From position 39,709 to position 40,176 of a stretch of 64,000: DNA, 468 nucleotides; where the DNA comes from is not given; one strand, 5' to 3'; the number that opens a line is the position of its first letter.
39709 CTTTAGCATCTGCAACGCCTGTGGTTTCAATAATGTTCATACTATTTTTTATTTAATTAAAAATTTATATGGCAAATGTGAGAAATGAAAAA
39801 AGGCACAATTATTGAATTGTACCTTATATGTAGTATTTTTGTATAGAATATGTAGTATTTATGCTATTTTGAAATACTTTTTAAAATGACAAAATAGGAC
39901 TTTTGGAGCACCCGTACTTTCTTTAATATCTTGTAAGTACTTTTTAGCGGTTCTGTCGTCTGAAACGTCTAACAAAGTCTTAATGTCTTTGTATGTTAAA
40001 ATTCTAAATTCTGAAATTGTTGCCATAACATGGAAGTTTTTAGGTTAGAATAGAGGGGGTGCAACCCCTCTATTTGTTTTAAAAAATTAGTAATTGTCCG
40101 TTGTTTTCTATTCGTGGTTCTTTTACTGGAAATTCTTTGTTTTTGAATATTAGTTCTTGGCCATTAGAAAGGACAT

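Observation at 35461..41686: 6.2-kb integrase-less, rolling-circle, phage-like element bracketed by direct dif-like sites: candidate Xer-exploiting (IMEX) ssDNA prophage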

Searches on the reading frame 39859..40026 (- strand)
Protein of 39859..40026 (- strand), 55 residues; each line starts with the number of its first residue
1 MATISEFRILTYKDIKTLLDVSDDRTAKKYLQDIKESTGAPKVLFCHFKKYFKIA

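Call 5: search_protein_families(library=pfam, max_evalue=0.1, proteins=[window:39859-40026:-])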
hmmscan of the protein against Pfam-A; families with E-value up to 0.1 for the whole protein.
window:39859-40026:- (55 aa): 0 families

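Call 6: search_protein_families(library=phrogs, max_evalue=0.1, proteins=[window:39859-40026:-])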
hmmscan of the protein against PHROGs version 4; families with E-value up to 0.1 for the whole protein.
window:39859-40026:- (55 aa): 0 families

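Call 76: find_homologous_proteins(query=window:39859-40026:-, max_evalue=0.001)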
Query window:39859-40026:- (55 aa): 9 proteins with E <= 0.001 among 9 candidates.
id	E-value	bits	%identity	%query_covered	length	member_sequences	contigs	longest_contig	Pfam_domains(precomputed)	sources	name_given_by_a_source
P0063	4.7e-26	106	93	100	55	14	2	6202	-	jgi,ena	-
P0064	5.7e-26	106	95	100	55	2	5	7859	-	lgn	-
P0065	4.6e-23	97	80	100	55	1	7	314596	-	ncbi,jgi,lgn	jgi:hypothetical protein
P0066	2.5e-22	94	84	100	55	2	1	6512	-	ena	-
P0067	3.7e-22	94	85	98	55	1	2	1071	-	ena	-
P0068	2.2e-21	92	83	98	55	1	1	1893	-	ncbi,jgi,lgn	jgi:hypothetical protein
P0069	3.6e-20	88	78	98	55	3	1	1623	-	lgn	-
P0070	6.8e-20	87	81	98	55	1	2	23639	-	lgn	-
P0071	5.5e-19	84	78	98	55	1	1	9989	-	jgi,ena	jgi:hypothetical protein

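Call 80: search_solved_structures(query=A5, max_evalue=10, show_alignments=2)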
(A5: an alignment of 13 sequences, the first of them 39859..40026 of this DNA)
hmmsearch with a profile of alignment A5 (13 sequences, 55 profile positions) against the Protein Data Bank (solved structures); distinct sequences matched with E-value up to 10: 3.
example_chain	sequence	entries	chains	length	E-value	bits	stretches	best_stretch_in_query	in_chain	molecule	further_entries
3lfj_A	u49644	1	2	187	0.086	16.1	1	4-44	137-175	Phosphotransferase system, mannose/fructose/N-acetylgalactosamine-specific component IIB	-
4ffl_A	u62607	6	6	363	0.11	15.8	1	13-45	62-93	PylC | Putative uncharacterized protein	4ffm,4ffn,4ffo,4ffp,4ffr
3hjl_A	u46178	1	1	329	0.25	14.6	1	1-26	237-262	Flagellar motor switch protein fliG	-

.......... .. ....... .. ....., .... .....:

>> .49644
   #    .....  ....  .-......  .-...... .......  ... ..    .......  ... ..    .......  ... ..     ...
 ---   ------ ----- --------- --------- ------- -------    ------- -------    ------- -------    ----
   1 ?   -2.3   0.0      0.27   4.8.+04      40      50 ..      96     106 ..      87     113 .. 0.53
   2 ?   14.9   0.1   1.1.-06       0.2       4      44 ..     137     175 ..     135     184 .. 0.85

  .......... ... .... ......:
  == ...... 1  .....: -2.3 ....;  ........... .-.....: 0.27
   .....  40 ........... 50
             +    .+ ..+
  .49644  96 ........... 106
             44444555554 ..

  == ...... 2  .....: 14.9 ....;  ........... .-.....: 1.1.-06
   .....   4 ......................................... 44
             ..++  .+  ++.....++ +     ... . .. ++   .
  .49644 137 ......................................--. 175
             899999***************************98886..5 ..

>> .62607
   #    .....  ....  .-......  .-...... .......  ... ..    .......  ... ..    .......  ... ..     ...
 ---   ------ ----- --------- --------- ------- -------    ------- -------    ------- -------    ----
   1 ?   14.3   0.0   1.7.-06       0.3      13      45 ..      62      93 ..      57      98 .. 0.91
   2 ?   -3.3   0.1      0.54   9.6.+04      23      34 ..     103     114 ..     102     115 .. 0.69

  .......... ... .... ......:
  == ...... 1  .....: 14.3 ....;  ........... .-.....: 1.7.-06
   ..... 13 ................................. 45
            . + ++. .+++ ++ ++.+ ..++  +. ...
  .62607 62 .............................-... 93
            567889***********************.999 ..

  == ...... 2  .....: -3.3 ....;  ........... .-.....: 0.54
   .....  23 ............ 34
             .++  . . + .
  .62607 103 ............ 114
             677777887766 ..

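Call 81: search_protein_families(library=pfam, alignment_id=A5, max_evalue=10)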
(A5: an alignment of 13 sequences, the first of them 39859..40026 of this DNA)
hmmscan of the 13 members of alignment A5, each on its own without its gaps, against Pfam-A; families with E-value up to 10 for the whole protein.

A. member 1, window:39859-40026:- (55 aa): 0 families

B. families by the number of members that match (of 13 scanned): 4 families
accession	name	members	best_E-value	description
PF20978.2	Gta3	1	0.055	Glutamyl-tRNA amidotransferase complex subunit Gta3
PF03599.22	CdhD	1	0.083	CO dehydrogenase/acetyl-CoA synthase delta subunit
PF02829.19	3H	1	0.11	3H domain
PF04551.19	GcpE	1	0.13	GcpE protein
